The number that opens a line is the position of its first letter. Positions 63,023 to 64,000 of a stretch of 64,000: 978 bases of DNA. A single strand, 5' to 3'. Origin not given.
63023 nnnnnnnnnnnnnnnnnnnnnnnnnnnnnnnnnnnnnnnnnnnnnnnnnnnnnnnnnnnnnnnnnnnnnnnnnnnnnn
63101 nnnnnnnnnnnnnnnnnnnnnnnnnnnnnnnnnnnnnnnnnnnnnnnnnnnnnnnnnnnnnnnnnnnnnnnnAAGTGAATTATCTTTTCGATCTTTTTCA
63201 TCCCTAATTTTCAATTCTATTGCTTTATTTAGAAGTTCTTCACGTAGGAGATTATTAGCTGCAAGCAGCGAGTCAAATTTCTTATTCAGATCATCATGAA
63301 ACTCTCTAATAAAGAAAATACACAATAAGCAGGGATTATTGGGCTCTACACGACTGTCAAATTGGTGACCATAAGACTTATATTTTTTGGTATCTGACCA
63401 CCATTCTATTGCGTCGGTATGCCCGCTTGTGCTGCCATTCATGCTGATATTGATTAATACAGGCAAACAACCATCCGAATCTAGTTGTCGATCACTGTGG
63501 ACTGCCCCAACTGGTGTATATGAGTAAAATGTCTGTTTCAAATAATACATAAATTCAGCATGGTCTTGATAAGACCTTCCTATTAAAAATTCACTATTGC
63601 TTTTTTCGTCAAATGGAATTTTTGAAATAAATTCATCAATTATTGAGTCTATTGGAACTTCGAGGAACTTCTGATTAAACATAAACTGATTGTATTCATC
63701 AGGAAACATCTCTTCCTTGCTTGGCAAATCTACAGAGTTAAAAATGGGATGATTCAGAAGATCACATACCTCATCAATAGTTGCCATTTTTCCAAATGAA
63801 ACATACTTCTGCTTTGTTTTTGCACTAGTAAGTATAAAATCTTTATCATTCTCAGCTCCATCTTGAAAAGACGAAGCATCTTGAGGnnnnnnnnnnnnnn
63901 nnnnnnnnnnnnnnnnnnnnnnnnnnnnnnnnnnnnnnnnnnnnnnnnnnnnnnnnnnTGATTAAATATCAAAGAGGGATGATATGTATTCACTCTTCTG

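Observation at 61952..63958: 668-aa membrane-spanning J-domain protein with a signal peptide, an internally duplicated coiled-coil module and a C-terminal HPD J-domain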

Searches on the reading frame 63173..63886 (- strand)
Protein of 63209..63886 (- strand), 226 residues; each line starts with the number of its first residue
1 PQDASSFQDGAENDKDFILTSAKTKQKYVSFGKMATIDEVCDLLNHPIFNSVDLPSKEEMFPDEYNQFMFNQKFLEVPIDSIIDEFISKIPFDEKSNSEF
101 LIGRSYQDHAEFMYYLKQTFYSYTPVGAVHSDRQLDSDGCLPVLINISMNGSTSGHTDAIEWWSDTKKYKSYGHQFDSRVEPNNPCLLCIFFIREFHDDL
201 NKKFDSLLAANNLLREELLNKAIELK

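Call 10: find_homologous_proteins(query=window:63209-63886:-, max_evalue=0.01)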
Query window:63209-63886:-: 151 candidates shared short words with the query, none scored E <= 0.01.

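Call 17: find_related_loci(query=A2, collection=genome_contigs, flank=6000)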
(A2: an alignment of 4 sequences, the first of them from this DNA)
Query A2 (238 aa) in genome_contigs; peptide patterns used: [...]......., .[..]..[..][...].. (x = any residue, [..] = any of these).
73 stretches matched a pattern, but none encodes a relative of the query by tblastn (E <= 1e-3).

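Call 20: search_protein_representatives(alignment_id=A2)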
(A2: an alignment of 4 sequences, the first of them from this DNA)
Query: 4 sequences, 235 profile positions. Proteins with E-value up to 0.001 (for the whole library): 7; up to 1e-10: 5; up to 1e-30: 3. The best 7 are listed.
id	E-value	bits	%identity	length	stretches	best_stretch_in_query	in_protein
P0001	1.2e-135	467.0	-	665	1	1-235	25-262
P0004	3.0e-122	423.2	-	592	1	1-229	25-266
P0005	4.1e-36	141.2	-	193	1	4-155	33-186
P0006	7.9e-29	117.4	-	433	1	17-226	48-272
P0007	9.9e-11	58.1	-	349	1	25-209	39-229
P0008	1.0e-07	48.3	-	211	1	29-203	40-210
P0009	2.5e-04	37.2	-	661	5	126-174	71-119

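Call 22: find_encoding_contigs(protein=P0007, flank=6000, max_places=4)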
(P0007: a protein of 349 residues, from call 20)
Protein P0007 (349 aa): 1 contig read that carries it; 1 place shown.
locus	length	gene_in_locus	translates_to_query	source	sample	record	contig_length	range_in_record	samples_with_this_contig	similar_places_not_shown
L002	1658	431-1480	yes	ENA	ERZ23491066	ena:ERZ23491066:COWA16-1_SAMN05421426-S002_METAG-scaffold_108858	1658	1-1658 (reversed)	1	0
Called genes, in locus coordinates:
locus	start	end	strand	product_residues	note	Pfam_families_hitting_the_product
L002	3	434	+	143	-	?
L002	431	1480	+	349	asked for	-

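Call 23: find_encoding_contigs(protein=P0006, flank=6000, max_places=4)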
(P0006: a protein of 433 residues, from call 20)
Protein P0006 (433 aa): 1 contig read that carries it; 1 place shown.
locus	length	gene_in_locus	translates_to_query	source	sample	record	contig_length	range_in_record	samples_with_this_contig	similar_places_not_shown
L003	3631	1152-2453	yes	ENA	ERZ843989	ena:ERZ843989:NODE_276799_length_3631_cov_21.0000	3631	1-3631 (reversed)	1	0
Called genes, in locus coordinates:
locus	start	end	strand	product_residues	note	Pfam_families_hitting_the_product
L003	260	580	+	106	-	PF05099:TerB (weak)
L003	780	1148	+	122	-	-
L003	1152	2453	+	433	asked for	-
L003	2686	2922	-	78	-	-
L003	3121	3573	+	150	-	PF00578:AhpC-TSA, PF08534:Redoxin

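Call 35: find_homologous_proteins(query=A3, max_evalue=0.01)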
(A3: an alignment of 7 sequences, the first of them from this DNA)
Query A3 (7 sequences) (238 aa, profile of the alignment): 4 proteins with E <= 0.01 among 3115 candidates.
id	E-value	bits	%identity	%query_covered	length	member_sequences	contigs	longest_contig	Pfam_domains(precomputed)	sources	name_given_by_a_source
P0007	1.3e-75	272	27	86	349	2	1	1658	-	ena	-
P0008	3.0e-60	222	25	74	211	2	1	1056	-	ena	-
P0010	2.0e-50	190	28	82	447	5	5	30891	-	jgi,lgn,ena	-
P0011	7.5e-42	161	34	84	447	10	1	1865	-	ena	-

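Call 37: find_encoding_contigs(protein=P0010, flank=10000, max_places=5)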
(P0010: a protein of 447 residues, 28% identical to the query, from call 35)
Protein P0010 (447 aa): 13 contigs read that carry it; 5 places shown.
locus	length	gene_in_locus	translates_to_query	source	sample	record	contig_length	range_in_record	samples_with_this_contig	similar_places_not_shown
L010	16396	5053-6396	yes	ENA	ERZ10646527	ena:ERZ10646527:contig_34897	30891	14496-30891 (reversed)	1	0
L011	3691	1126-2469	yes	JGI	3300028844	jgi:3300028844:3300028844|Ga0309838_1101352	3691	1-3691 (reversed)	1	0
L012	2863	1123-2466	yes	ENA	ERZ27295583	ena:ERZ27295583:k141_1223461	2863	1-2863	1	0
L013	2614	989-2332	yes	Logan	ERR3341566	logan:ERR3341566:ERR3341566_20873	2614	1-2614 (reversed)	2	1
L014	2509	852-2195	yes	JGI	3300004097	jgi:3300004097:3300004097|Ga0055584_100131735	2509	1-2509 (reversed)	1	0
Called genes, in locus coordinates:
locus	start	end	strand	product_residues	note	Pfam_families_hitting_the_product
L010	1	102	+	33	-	?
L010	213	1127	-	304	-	PF02798:GST_N, PF13409:GST_N_2, PF13417:GST_N_3, PF13410:GST_C_2 (weak)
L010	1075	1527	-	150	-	PF13527:Acetyltransf_9 (weak), PF00583:Acetyltransf_1, PF13673:Acetyltransf_10 (weak), PF13508:Acetyltransf_7 (weak)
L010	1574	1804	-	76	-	-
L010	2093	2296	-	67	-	-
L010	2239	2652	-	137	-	PF00903:Glyoxalase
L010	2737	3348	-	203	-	PF01794:Ferric_reduct (weak)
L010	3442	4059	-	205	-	-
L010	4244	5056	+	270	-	-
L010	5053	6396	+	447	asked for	-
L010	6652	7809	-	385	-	PF00117:GATase, PF02540:NAD_synthase, PF03054:tRNA_Me_trans (faint), PF00958:GMP_synt_C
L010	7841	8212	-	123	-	PF00117:GATase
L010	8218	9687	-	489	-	PF00478:IMPDH, PF03060:NMO (faint), PF00571:CBS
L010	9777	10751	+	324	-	PF00106:adh_short, PF01370:Epimerase (weak), PF13561:adh_short_C2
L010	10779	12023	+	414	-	PF07690:MFS_1, PF13347:MFS_2, PF07690:MFS_1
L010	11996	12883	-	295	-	PF00561:Abhydrolase_1, PF12146:Hydrolase_4, PF12697:Abhydrolase_6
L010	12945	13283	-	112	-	PF01329:Pterin_4a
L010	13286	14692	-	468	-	PF00206:Lyase_1, PF10415:FumaraseC_C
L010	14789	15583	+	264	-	PF00596:Aldolase_II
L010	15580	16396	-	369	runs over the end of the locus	PF00724:Oxidored_FMN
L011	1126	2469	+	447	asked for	-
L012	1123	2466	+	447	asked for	-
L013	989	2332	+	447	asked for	-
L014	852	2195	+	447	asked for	-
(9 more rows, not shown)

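Call 39: find_encoding_contigs(protein=P0011, flank=6000, max_places=4)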
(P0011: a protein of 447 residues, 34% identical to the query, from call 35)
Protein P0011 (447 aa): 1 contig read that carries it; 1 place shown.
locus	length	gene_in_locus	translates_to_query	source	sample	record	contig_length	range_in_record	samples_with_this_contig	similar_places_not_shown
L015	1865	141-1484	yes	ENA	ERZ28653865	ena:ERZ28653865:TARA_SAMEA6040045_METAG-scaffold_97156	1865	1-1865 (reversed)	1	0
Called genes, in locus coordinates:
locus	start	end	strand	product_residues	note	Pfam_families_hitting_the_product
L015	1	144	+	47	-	?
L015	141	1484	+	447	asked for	-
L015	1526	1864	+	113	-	?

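Call 45: search_protein_families(library=pfam, proteins=[P0010, P0011, P0006, L010:4244-5056:+, L003:780-1148:+, L003:260-580:+], max_evalue=1)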
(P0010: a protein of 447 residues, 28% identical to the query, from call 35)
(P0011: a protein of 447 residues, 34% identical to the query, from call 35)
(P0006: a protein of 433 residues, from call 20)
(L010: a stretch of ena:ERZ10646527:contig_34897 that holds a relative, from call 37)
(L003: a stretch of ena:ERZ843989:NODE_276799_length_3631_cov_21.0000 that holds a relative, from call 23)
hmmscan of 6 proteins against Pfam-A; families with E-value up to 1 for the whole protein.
P0010 (447 aa): 7 families
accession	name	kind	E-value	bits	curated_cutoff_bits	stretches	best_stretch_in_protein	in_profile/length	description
PF05568.16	ASFV_J13L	-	0.012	15.8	23.6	1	313-356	34-77/189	African swine fever virus J13L protein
PF12097.14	DUF3573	-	0.29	10.4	26.6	1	313-405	6-75/383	Protein of unknown function (DUF3573)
PF13800.11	Sigma_reg_N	-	0.43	11.3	26.3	0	313-344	20-52/91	Sigma factor regulator N-terminal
PF07889.17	DUF1664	-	0.44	11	34.6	0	363-436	43-116/124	Protein of unknown function (DUF1664)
PF03606.21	DcuC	-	0.6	9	23.1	0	313-360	199-246/461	C4-dicarboxylate anaerobic carrier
PF05531.17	NPV_P10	-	0.68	10.9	29.8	0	373-405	19-51/75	Nucleopolyhedrovirus P10 protein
PF11137.13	DUF2909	-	0.99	9.8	31.4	0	314-340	6-32/60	Protein of unknown function (DUF2909)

P0011 (447 aa): 2 families
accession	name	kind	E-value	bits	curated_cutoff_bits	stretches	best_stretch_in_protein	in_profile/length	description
PF06024.17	Orf78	-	0.75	10.6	29.4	1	345-400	36-83/101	Orf78 (ac78)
PF06237.18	SLC52_ribofla_tr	-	0.82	9.1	27.9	0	333-396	219-280/429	Solute carrier family 52, riboflavin transporter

P0006 (433 aa): 0 families

L010:4244-5056:+ (270 aa): 2 families
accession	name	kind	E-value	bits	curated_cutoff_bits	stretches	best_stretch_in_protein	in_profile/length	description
PF24190.1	OB_RNR_2nd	-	0.13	13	27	1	102-139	13-50/67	Ribonuclease R second OB domain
PF24805.1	EIF3I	-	0.87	9.1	200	1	76-191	87-200/324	EIF3I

L003:780-1148:+ (122 aa): 0 families

L003:260-580:+ (106 aa): 1 family
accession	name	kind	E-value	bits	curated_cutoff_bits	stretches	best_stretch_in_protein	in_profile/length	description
PF05099.18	TerB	-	1.6e-05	25.6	24.4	1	5-91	11-96/118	Tellurite resistance protein TerB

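Call 50: predict_structure(alignment_id=A5)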
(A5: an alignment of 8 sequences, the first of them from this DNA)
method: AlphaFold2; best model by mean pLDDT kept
length: 238 residues; sequences in the alignment: 8
mean_pLDDT: 71.3   pTM: 0.73
mean pLDDT of the five models: 71.3, 68.4, 65.8, 63.0, 57.5
residues with pLDDT >= 90: 21; 70-90: 120; 50-70: 59; < 50: 38
segments of 3 or more residues with pLDDT < 50: 1-12, 123-137, 152-156, 171-173, 236-238
pLDDT, mean of each block of 10 residues (from residue 1): 32 73 80 88 87 67 66 76 89 74 86 76 40 49 72 54 65 61 81 93 92 83 70 52
secondary structure, 60 per line:
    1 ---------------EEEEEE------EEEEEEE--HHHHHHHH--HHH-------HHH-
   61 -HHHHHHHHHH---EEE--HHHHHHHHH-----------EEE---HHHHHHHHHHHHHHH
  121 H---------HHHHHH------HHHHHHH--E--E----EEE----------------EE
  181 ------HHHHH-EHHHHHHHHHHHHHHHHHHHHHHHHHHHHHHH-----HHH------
elements in order: E16-21 E28-34 H37-44 H62-71 E75-77 H80-88 E100-102 H106-121 H131-136 H143-149 E160-162 H187-191 H194-224

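Call 53: fold_search(model_id=the predicted structure, library=pdb)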
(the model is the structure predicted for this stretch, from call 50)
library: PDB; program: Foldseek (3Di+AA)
matches with E <= 10: 20; with E <= 0.001: 0
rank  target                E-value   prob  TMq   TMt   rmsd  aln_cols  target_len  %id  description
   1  8qcf_M                3.7e+00  0.01  0.12  0.05  22.3       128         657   11  yeast cytoplasmic exosome-Ski2 complex degrading a RNA substrate (released 2024-01-10)
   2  3pf1_A                3.9e+00  0.01  0.06  0.04   5.0        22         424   14  E. coli FadL Asp348Ala mutant (released 2011-05-25)
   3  2k47_MODEL_1_A        4.7e+00  0.01  0.08  0.19  15.7        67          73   13  Solution structure of the C-terminal N-RNA binding domain of the Vesicular Stomatitis Virus Phosphoprotein (released 2008-09-09)
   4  3pgr                  4.7e+00  0.01  0.06  0.04   4.7        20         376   10  Asp348Arg mutant of EcFadL (released 2011-05-25)
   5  5h4e                  5.4e+00  0.01  0.10  0.07  15.9       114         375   11  Crystal structure of a beta-1,3-glucanase domain (GH64) from Clostridium beijerinckii (released 2017-11-08)
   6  3v68                  5.7e+00  0.00  0.10  0.10  19.7       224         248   10  Crystal structure of Pyrococcus furiosus PF2050, a member of DUF2666 family protein (released 2012-04-18)
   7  2r4p_A                6.1e+00  0.01  0.06  0.04   4.9        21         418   10  Crystal structure of the long-chain fatty acid transporter FadL mutant G212E (released 2008-09-16)
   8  1g3g_MODEL_1_A        6.9e+00  0.02  0.09  0.12   6.9        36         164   11  NMR STRUCTURE OF THE FHA1 DOMAIN OF YEAST RAD53 (released 2001-01-10)
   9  3j7q_1                6.9e+00  0.02  0.09  0.06   4.2        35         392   20  Structure of the idle mammalian ribosome-Sec61 complex (released 2014-09-03)
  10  9dlz_A                6.9e+00  0.01  0.16  0.11  22.3       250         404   10  Bovine Arp2/3 complex with N-WASP CA bound to Arp3 (released 2025-02-12)
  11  7vtl_A                7.3e+00  0.01  0.14  0.10  19.7       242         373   10  Crystal structure of GH family 64 beta-1,3-glucanase complexed with Laminaritriose (released 2022-11-02)
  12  1t16_A                7.3e+00  0.01  0.06  0.04   4.7        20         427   10  Crystal structure of the bacterial fatty acid transporter FadL from Escherichia coli (released 2004-06-15)
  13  7sat_B                7.8e+00  0.01  0.11  0.12  16.3       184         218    9  Structure of PorLM, the proton-powered motor that drives Type IX protein secretion (released 2022-03-23)
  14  8tmb_D                8.3e+00  0.01  0.06  0.04  10.0        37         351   11  Cryo-EM structure of CorA in complex with conformation-specific synthetic antibody C12 and 20 mM MgCl2, State MG20-1 (released 2025-02-12)
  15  9dey_D                8.8e+00  0.01  0.08  0.11   5.1        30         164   17  Human norovirus GII.4 Sydney protease (released 2025-02-19)
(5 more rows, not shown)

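Call 54: fold_search(model_id=the predicted structure, library=viral)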
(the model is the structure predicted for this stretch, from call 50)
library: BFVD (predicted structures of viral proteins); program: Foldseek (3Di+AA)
matches with E <= 10: 105; with E <= 0.001: 0
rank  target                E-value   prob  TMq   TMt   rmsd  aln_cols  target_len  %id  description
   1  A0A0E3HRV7            2.3e-01  0.02  0.11  0.07  30.9       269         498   12  Uncharacterized protein [Synechococcus phage ACG-2014f]
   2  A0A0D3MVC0            1.7e+00  0.02  0.07  0.17   9.7        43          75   21  Uncharacterized protein [Staphylococcus phage vB_SepM_ phiIPLA-C1C]
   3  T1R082                2.0e+00  0.01  0.14  0.06  26.0       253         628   14  BRO-B [Chrysodeixis chalcites nucleopolyhedrovirus]
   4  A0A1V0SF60            2.1e+00  0.02  0.18  0.19  15.9       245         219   10  Synaptobrevin [Hokovirus HKV1]
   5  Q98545                2.4e+00  0.02  0.11  0.11  17.8       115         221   12  GIY-YIG domain-containing protein [Paramecium bursaria Chlorella virus 1]
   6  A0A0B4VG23            2.5e+00  0.01  0.10  0.07  18.5       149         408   13  Uncharacterized protein [Tipula oleracea nudivirus]
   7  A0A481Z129            2.5e+00  0.01  0.08  0.10  17.5        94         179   12  Uncharacterized protein [Mimivirus LCMiAC01]
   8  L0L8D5                2.7e+00  0.01  0.09  0.20  12.8        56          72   12  DUF7336 domain-containing protein [Bacillus phage phiAGATE]
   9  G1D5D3                3.1e+00  0.02  0.11  0.17  18.4       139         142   14  Uncharacterized protein [Mycobacterium phage Rey]
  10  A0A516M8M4            3.1e+00  0.01  0.10  0.16   8.0        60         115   17  (no name in the UniProt tables at hand)
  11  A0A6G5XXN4            3.2e+00  0.02  0.18  0.19  17.6       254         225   14  (no name in the UniProt tables at hand)
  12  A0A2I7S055            3.5e+00  0.01  0.08  0.05  22.4       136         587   10  (no name in the UniProt tables at hand)
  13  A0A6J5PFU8            3.7e+00  0.01  0.12  0.12  16.9       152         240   12  Uncharacterized protein [uncultured Caudovirales phage]
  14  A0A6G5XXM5            3.7e+00  0.01  0.07  0.12  19.2       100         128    8  (no name in the UniProt tables at hand)
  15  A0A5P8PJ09            3.7e+00  0.01  0.08  0.11  18.0       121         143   12  Uncharacterized protein [Stenotrophomonas phage Mendera]
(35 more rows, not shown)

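Call 55: find_related_loci(query=A5, collection=genome_contigs, flank=6000)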
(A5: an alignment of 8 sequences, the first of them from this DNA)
Query A5 (238 aa) in genome_contigs; peptide patterns used: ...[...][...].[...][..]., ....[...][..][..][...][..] (x = any residue, [..] = any of these).
134 stretches matched a pattern; 1 encode a relative of the query (tblastn E <= 1e-3); 1 distinct loci.
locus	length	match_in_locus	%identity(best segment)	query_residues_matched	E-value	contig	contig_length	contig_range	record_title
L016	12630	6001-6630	46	15-228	2e-61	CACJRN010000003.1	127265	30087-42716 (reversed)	MAG: uncultured gamma proteobacterium genome assembly, contig: AG-447-O13_NODE_3, whole genome shotgun sequence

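Call 56: find_related_loci(query=A5, collection=metagenome_contigs, flank=6000)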
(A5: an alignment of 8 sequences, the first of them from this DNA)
Query A5 (238 aa) in metagenome_contigs; peptide patterns used: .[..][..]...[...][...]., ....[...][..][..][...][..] (x = any residue, [..] = any of these).
332 stretches matched a pattern; 9 encode a relative of the query (tblastn E <= 1e-3); 9 distinct loci.
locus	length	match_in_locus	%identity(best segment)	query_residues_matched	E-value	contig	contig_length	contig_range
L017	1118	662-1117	98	1-152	3e-108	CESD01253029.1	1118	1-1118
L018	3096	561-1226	51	2-213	1e-74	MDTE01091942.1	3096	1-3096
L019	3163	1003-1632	47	15-228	2e-62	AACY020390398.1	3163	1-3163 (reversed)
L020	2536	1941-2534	48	9-210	4e-58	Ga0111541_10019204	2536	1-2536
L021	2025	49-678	42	17-229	9e-52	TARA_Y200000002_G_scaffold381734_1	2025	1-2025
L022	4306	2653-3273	34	17-216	3e-28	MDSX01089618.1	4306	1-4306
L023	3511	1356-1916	28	27-210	6e-18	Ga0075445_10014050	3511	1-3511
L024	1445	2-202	39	162-228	3e-14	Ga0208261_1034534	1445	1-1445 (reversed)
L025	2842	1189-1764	28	29-222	6e-12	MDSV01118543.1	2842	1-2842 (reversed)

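Call 63: search_protein_families(library=padloc, proteins=[P0010, L010:4244-5056:+, P0011], max_evalue=0.1)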
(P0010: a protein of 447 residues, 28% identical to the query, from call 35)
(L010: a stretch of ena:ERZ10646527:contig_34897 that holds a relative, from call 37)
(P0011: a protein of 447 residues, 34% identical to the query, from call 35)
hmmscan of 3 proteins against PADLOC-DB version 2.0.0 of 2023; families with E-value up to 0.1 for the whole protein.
P0010 (447 aa): 2 families
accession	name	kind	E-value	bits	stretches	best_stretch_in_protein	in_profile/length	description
PDLC03976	PD-Lambda-1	-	0.00011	19.3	1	313-436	5-124/491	-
PDLC00208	KwaA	-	0.05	11.3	1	292-346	29-83/190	Unknown function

L010:4244-5056:+ (270 aa): 0 families

P0011 (447 aa): 0 families

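Call 64: search_protein_families(library=phrogs, proteins=[P0010, L010:4244-5056:+, P0011], max_evalue=0.1)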
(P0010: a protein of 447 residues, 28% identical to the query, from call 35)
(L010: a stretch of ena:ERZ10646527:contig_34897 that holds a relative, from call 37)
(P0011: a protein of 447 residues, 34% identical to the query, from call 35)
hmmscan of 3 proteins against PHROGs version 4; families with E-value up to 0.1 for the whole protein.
P0010 (447 aa): 0 families

L010:4244-5056:+ (270 aa): 1 family
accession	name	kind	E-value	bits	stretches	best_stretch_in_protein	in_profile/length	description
phrog_34862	-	unknown function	0.09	13.8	0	174-225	18-66/104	-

P0011 (447 aa): 0 families

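Call 74: search_solved_structures(query=A5, max_evalue=10)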
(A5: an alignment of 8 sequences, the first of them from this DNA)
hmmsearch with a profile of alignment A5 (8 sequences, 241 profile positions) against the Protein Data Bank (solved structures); distinct sequences matched with E-value up to 10: 0.

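Call 75: search_protein_families(library=ncbifam, proteins=[L003:780-1148:+, L010:4244-5056:+, P0010, P0011, window:63209-63886:-], max_evalue=1)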
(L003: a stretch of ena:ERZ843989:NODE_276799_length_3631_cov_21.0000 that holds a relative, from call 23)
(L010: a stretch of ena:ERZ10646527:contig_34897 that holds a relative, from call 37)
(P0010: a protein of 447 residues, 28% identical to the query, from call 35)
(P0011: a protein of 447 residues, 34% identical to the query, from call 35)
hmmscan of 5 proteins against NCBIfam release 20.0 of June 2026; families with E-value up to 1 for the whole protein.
L003:780-1148:+ (122 aa): 0 families

L010:4244-5056:+ (270 aa): 3 families
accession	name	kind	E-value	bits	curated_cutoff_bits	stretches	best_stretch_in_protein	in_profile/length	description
NF045487.1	ASRP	equivalog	0.001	17.8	300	1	35-231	313-516/593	archaea-specific SMC-related protein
TIGR00656.1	asp_kin_monofn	equivalog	0.05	12.6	402.25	1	41-176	238-371/407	aspartate kinase, monofunctional class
NF007722.0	PRK10414.1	equivalog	0.46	9.9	402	1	71-135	57-119/244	tol-pal system-associated acyl-CoA thioesterase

P0010 (447 aa): 8 families
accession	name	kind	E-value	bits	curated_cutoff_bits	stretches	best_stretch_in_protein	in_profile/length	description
NF038218.1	IcmG_DotF_IVB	equivalog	0.00054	19.7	200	1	262-436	4-174/266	type IVB secretion system protein IcmG/DotF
NF045780.1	TrlF_fam_ATP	equivalog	0.0021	16.9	350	1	193-435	416-679/944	TrlF family AAA-like ATPase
NF033885.1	conj_TraP_IncI1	equivalog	0.0068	16.2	135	1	316-437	18-137/217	conjugal transfer protein TraP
NF052597.1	FILTED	domain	0.021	15.2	40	1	312-359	5-49/110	FILTED domain-containing surface protein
NF005411.0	PRK06975.1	equivalog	0.025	12.9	414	1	302-406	318-422/660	fused uroporphyrinogen-III synthase HemD/membrane protein HemX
NF042931.1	SAG1386_EF1546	equivalog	0.17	12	80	1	290-382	10-87/158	SAG1386/EF1546 family surface-associated protein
NF049871.2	cytotoxin_MakA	exception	0.38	9.7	320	1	353-428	118-186/354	alpha-pore-forming cytotoxin MakA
NF041581.1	SosA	equivalog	0.65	10.2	60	1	310-367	6-65/77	DNA damage-induced cell division inhibitor SosA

P0011 (447 aa): 6 families
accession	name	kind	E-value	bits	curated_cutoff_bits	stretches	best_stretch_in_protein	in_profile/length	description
TIGR02794.1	tolA_full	equivalog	0.0037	16.6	59.45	1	323-372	115-179/362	cell envelope integrity protein TolA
NF033483.0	PknB_PASTA_kin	equivalog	0.011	14.8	450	1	322-423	288-378/563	Stk1 family PASTA domain-containing Ser/Thr kinase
NF047763.1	LIC_10572_fam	equivalog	0.03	14.3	200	1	329-425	34-131/205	LIC_10572 family protein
NF045570.1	HemSynCtaAAlphapr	equivalog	0.23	10.4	550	1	351-395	10-54/380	heme A synthase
NF007061.0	PRK09506.1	equivalog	0.66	7.7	1120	1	322-402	6-83/825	bifunctional glycosyl transferase/transpeptidase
NF006548.1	PRK09041.1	equivalog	0.95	8.6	277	0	289-386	56-153/287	flagellar motor protein MotB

window:63209-63886:- (226 aa): 0 families

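Call 80: find_related_loci(query=A5, collection=viral_contigs, flank=8000)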
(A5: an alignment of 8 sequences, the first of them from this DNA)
Query A5 (238 aa) in viral_contigs; peptide patterns used: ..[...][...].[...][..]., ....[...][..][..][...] (x = any residue, [..] = any of these).
471 stretches matched a pattern, but none encodes a relative of the query by tblastn (E <= 1e-3).
